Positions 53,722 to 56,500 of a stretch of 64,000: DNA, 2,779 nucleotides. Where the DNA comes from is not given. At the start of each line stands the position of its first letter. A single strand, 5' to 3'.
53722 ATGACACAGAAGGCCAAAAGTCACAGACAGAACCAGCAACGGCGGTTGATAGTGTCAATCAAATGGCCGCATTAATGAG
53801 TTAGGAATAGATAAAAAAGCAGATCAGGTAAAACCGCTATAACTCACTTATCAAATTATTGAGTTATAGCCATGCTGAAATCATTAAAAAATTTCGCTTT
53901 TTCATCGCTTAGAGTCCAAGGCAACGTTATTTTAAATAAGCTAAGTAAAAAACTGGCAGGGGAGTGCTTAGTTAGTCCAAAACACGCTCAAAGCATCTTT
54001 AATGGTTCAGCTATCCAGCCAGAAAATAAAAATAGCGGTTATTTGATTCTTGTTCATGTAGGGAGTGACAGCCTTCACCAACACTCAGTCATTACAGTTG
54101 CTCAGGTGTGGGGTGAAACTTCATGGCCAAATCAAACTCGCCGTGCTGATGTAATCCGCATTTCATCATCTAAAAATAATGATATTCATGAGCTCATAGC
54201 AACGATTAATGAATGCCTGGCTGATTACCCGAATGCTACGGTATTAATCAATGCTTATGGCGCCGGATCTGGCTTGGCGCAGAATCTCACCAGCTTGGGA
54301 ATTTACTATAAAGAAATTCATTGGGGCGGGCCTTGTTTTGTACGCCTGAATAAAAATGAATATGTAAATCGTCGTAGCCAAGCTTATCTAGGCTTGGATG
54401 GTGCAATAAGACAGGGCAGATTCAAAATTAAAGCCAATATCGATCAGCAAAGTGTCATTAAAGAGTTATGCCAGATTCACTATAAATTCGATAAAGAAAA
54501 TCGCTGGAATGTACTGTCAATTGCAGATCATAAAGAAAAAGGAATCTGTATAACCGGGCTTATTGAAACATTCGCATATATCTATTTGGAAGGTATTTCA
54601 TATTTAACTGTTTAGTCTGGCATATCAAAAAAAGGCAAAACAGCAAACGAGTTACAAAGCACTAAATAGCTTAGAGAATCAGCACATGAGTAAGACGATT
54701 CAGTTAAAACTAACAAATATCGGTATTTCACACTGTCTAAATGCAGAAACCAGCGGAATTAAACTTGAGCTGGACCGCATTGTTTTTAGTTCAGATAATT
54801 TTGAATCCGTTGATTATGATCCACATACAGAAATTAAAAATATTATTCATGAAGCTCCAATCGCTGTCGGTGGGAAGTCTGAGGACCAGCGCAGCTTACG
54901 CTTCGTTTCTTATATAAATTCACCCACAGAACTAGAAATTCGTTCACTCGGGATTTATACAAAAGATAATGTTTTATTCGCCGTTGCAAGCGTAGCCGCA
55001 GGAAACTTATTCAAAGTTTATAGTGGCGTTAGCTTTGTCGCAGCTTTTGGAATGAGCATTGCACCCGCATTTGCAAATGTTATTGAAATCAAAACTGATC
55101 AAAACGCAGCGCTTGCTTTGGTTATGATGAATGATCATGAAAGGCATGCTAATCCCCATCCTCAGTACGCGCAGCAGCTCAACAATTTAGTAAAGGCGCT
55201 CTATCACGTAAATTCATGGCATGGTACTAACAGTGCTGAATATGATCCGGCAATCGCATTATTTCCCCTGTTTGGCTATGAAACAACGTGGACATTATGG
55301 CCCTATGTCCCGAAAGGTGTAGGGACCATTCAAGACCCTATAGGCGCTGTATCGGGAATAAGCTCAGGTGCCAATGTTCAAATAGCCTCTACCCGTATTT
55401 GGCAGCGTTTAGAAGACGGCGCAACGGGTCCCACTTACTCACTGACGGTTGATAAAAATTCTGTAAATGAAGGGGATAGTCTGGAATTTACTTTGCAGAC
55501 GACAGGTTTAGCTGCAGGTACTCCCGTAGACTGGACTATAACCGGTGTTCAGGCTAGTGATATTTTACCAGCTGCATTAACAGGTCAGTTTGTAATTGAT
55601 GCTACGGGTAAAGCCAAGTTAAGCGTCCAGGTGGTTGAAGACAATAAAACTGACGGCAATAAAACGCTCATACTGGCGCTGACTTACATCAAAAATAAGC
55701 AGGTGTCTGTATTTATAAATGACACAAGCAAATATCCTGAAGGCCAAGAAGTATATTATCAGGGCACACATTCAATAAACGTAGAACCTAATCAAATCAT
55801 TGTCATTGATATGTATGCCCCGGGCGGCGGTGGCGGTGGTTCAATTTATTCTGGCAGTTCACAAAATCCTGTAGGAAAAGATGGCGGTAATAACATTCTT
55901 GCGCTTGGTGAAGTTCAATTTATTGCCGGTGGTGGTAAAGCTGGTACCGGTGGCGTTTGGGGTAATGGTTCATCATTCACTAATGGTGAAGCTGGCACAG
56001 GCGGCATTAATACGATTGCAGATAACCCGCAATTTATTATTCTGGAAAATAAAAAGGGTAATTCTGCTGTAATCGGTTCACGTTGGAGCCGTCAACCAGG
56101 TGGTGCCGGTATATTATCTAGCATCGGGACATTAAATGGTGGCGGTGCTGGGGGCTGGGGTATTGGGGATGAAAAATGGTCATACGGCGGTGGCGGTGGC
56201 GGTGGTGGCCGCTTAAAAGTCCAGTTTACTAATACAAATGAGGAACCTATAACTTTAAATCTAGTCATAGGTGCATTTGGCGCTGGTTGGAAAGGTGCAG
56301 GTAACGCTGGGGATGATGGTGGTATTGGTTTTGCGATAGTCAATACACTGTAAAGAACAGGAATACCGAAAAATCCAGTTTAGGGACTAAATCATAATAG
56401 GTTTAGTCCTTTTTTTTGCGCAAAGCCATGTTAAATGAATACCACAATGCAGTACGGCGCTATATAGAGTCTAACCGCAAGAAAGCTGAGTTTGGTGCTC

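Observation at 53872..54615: Stand-alone second copy of the terminase nuclease domain with the acidic active-site positions substituted, behind its own late-type promoter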

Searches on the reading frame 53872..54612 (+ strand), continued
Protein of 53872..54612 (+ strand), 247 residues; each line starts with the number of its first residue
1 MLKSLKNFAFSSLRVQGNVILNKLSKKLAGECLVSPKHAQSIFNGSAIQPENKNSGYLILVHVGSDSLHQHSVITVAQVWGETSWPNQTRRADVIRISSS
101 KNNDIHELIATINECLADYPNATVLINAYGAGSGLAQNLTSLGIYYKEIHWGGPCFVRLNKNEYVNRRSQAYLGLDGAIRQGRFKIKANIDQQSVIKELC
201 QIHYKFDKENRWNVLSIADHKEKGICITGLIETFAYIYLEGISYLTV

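Call 47: search_solved_structures(query=A3, max_evalue=1, show_alignments=2)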
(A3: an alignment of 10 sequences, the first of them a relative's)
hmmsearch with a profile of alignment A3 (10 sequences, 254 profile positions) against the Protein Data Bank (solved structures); distinct sequences matched with E-value up to 1: 13.
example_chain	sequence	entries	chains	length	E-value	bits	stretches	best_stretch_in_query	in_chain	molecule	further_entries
5m1q_A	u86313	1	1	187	0.0046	19.3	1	104-149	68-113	Phage terminase large subunit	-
5m1f_A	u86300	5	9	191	0.0048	19.2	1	104-149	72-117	Phage terminase large subunit | Terminase large subunit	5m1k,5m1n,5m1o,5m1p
5tge_A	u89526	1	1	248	0.0068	18.7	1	103-149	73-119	Phage terminase large subunit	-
5c10_A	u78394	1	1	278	0.012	18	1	193-235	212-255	Gene 2 protein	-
8dkr_B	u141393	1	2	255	0.028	16.7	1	195-233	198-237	Large terminase protein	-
5c15_A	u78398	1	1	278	0.038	16.3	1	193-235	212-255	Gene 2 protein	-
4idh_A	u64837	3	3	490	0.039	16.3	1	193-235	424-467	Gene 2 protein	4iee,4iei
4ife_A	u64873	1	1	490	0.039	16.3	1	193-235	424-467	Gene 2 protein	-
5c12_A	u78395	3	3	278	0.041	16.2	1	193-235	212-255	Gene 2 protein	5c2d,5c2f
4kvf_A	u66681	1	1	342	0.082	15.2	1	62-134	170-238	Rhamnose ABC transporter, periplasmic rhamnose-binding protein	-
2c07_A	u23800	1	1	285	0.34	13.2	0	46-131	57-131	3-OXOACYL-(ACYL-CARRIER PROTEIN) REDUCTASE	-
2ybv_B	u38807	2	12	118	0.65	12.2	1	84-124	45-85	RIBULOSE BISPHOSPHATE CARBOXYLASE SMALL SUBUNIT | RIBULOSE BISPHOSPHATE CARBOXYLASE SMALL CHAIN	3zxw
9pvb_M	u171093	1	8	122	0.76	12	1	91-124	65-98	Ribulose bisphosphate carboxylase small subunit, chloroplastic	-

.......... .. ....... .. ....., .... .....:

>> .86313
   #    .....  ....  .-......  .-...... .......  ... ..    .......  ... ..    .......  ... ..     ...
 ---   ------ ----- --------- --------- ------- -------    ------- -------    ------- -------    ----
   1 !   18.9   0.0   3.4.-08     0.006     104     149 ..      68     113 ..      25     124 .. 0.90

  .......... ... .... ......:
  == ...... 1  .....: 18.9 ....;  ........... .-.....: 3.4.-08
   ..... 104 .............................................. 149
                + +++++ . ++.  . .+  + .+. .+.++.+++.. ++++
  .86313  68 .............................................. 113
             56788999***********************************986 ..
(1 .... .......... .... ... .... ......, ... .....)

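Call 52: predict_structure(alignment_id=A4)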
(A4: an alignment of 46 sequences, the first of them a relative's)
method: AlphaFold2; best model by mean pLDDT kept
length: 247 residues; sequences in the alignment: 46
mean_pLDDT: 89.2   pTM: 0.85
mean pLDDT of the five models: 89.2, 89.0, 88.8, 88.2, 87.3
residues with pLDDT >= 90: 193; 70-90: 18; 50-70: 24; < 50: 12
segments of 3 or more residues with pLDDT < 50: 8-14
pLDDT, mean of each block of 10 residues (from residue 1): 48 49 59 95 96 94 81 97 81 97 94 98 96 97 97 92 96 97 98 97 95 94 93 97 93
secondary structure, 60 per line:
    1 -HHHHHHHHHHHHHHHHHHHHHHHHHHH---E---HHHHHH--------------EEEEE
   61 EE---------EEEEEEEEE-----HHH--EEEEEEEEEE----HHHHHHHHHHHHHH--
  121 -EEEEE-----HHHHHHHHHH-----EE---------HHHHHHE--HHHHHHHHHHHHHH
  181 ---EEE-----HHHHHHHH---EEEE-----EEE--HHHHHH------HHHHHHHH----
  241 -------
elements in order: H2-28 H36-41 E56-62 E72-80 E91-100 H105-118 E122-126 H132-141 H158-163 H167-180 E184-186 H192-199 E203-206 E212-214 H217-222 H229-236

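Call 55: fold_search(model_id=the predicted structure, library=pdb)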
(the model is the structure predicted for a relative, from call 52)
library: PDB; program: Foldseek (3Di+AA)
matches with E <= 10: 554; with E <= 0.001: 16
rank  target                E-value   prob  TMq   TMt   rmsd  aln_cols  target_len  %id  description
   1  8dkr_B                4.3e-09  1.00  0.63  0.63   4.3       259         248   13  Pseudomonas-phage E217 TerL nuclease domain (released 2022-09-07)
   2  8dkr_A                1.2e-08  1.00  0.63  0.65   4.1       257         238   13  Pseudomonas-phage E217 TerL nuclease domain (released 2022-09-07)
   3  4ife                  4.0e-07  1.00  0.60  0.36   4.5       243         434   15  Crystal Structure of the large terminase subunit gp2 of bacterial virus Sf6 complexed with ATP (released 2013-05-01)
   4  5c10                  4.0e-07  1.00  0.56  0.60   5.1       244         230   13  Nuclease domain of the large terminase subunit gp2 of bacterial virus Sf6 (released 2015-10-21)
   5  4iee                  6.8e-07  1.00  0.59  0.35   5.9       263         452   15  Crystal Structure of the large terminase subunit gp2 of bacterial virus Sf6 complexed with ATP-r-S (released 2013-05-01)
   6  5c12                  8.2e-07  1.00  0.54  0.57   5.4       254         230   14  Nuclease domain of the large terminase subunit gp2 of bacterial virus Sf6 (released 2015-10-21)
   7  4idh                  9.8e-07  1.00  0.58  0.34   5.7       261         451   14  Crystal Structure of the large terminase subunit gp2 of bacterial virus Sf6 (released 2013-05-01)
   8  5c15                  1.0e-06  1.00  0.58  0.63   4.5       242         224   14  K428A mutant nuclease domain of the large terminase subunit gp2 of bacterial virus Sf6 with Manganese (released 2015-10-21)
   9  5c2d                  1.8e-06  1.00  0.58  0.63   4.6       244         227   14  K428A mutant gp2c of large terminase subunit from bacteriophage sf6 with calcium (released 2015-10-21)
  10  5m1o_A                1.6e-05  1.00  0.51  0.65   6.9       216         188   14  Crystal structure of the large terminase nuclease from thermophilic phage G20c with bound Cobalt (released 2016-10-26)
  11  5m1k_A                1.6e-05  1.00  0.52  0.65   6.9       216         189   14  Crystal structure of the large terminase nuclease from thermophilic phage G20c with bound Magnesium (released 2016-10-26)
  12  5m1p_A                2.3e-05  1.00  0.52  0.67   6.6       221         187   13  Crystal structure of the large terminase nuclease from thermophilic phage G20c with bound Calcium (released 2016-10-26)
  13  3c6a                  5.0e-05  1.00  0.47  0.58   7.9       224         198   12  Crystal Structure of the RB49 gp17 nuclease domain (released 2009-01-13)
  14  5m1o_B                5.3e-05  1.00  0.48  0.61   7.3       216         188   13  Crystal structure of the large terminase nuclease from thermophilic phage G20c with bound Cobalt (released 2016-10-26)
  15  3cpe                  1.5e-04  1.00  0.51  0.25   8.1       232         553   11  Crystal Structure of T4 gp17 (released 2009-01-13)
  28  4h8k_A                5.3e-02  0.20  0.17  0.26  15.0       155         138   10  Crystal structure of LC11-RNase H1 in complex with RNA/DNA hybrid (released 2013-09-25)
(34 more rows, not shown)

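Call 62: search_protein_families(library=phrogs, proteins=[window:53872-54612:+, L017:6876-8594:+], max_evalue=0.001)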
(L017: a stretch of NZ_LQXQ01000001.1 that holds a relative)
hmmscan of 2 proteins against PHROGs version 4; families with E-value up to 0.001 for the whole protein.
window:53872-54612:+ (247 aa): 0 families

L017:6876-8594:+ (573 aa): 0 families

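Call 66: find_encoding_contigs(protein=P0018, flank=6000, max_places=2)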
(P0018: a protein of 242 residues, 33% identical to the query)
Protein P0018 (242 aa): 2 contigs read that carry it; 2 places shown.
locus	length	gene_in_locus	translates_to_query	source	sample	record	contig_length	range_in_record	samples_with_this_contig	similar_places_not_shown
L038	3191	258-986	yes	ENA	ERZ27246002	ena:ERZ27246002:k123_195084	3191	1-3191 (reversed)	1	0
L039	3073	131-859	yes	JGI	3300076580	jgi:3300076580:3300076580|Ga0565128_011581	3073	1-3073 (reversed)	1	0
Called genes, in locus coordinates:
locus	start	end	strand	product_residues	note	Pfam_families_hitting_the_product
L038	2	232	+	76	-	?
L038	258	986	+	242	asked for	-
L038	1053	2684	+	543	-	-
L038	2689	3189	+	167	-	?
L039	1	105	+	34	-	?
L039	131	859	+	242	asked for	-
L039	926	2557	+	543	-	-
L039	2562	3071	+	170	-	?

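Call 67: find_encoding_contigs(protein=P0015, flank=6000, max_places=2)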
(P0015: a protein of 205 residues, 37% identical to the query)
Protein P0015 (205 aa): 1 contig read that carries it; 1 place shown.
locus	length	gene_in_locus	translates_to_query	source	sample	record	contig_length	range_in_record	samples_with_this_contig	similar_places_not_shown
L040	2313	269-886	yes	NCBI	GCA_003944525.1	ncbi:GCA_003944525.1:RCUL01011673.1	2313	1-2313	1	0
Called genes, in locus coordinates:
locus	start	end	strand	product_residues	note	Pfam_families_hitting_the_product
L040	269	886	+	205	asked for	-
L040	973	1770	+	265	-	-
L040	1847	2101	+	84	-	-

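Call 68: find_encoding_contigs(protein=P0025, flank=6000, max_places=2)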
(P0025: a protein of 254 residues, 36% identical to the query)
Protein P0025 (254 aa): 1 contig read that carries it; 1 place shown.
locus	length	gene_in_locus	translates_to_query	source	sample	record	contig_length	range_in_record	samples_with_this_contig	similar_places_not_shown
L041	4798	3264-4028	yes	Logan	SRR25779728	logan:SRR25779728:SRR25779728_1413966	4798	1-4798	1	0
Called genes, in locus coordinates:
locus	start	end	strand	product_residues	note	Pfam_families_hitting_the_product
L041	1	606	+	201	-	?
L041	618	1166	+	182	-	-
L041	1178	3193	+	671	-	PF05203:Hom_end_hint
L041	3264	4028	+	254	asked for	-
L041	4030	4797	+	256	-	?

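Call 71: fold_search(model_id=the predicted structure, library=viral)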
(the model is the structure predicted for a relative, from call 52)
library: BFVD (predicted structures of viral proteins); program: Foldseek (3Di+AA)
matches with E <= 10: 973; with E <= 0.001: 119
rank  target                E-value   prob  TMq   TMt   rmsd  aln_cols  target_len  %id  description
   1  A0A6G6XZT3            4.7e-10  1.00  0.65  0.39   3.7       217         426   16  (no name in the UniProt tables at hand)
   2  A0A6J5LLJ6            3.2e-08  1.00  0.63  0.20   4.2       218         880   13  Hint domain containing protein [uncultured Caudovirales phage]
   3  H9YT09                8.9e-08  1.00  0.63  0.35   3.9       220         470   14  (no name in the UniProt tables at hand)
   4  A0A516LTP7            1.2e-07  1.00  0.64  0.33   3.5       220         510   12  (no name in the UniProt tables at hand)
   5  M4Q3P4                1.3e-07  1.00  0.57  0.32   4.9       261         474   14  (no name in the UniProt tables at hand)
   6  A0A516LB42            1.4e-07  1.00  0.49  0.37   5.8       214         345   16  (no name in the UniProt tables at hand)
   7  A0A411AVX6            1.7e-07  1.00  0.58  0.26  11.2       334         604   13  Terminase large subunit [Pantoea phage vB_PagM_LIET2]
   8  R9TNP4                1.9e-07  1.00  0.57  0.31   5.4       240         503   14  Terminase large subunit [Halorubrum virus CGphi46]
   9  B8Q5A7                2.2e-07  1.00  0.62  0.32   4.1       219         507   15  (no name in the UniProt tables at hand)
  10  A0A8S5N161            3.7e-07  1.00  0.57  0.30   3.5       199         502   14  Large terminase [Siphoviridae sp. ctLfk13]
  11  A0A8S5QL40            5.3e-07  1.00  0.62  0.31   3.7       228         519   13  Terminase large subunit [Myoviridae sp. ctuID12]
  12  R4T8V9                5.6e-07  1.00  0.53  0.32   5.6       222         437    9  Terminase large subunit [Halogranum tailed virus 1]
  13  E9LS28                6.0e-07  1.00  0.59  0.37   8.9       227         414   12  Terminase-like protein [Clavibacter phage CN77]
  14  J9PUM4                6.8e-07  1.00  0.52  0.26   6.2       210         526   15  Putative terminase large subunit [Bacillus phage BCD7]
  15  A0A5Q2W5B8            1.4e-06  1.00  0.49  0.26   7.0       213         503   14  (no name in the UniProt tables at hand)
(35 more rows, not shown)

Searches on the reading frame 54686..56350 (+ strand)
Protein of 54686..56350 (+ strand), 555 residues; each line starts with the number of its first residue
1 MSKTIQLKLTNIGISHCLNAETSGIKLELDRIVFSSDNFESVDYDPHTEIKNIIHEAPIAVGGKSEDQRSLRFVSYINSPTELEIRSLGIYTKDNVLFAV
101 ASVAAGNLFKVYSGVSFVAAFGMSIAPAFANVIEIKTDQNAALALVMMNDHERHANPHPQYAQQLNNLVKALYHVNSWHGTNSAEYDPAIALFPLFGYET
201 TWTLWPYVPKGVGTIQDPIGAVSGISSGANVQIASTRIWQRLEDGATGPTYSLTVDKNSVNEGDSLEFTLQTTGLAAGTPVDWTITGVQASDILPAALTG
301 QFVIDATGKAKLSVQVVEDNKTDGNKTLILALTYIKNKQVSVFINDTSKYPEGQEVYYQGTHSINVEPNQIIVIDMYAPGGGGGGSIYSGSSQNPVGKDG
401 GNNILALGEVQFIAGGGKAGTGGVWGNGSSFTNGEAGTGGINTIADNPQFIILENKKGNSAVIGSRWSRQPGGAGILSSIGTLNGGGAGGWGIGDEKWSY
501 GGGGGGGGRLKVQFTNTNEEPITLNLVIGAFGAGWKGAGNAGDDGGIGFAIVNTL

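Call 4: search_protein_families(library=pfam, proteins=[window:54686-56350:+], max_evalue=0.1)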
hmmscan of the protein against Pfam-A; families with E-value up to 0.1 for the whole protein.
window:54686-56350:+ (555 aa): 1 family
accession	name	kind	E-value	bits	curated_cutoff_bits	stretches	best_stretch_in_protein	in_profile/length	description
PF12571.13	Phage_tail_fib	-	3.2e-05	24.4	23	1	1-144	1-147/150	Phage tail-collar fibre protein, N-terminal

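Call 62: search_protein_families(library=phrogs, proteins=[window:54686-56350:+], max_evalue=0.001)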
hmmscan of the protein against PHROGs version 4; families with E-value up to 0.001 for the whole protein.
window:54686-56350:+ (555 aa): 7 families
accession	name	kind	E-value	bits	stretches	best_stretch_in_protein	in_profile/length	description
phrog_4545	-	unknown function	1.6e-83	282.3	2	346-554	304-508/511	-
phrog_3737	-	tail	7.8e-24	85.6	1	1-145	2-144/270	tail fiber protein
phrog_13014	-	unknown function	2.4e-18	67.4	1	356-551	222-419/423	-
phrog_1922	-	tail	1.4e-08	34.7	1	243-377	666-791/932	baseplate hub subunit and tail lysozyme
phrog_1162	-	tail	4.7e-05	23.5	1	7-103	8-107/354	tail fiber protein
phrog_4618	-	tail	5.7e-05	23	1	1-169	1-170/413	tail collar fiber protein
phrog_15547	-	unknown function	0.00018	21.8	0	4-133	3-129/373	-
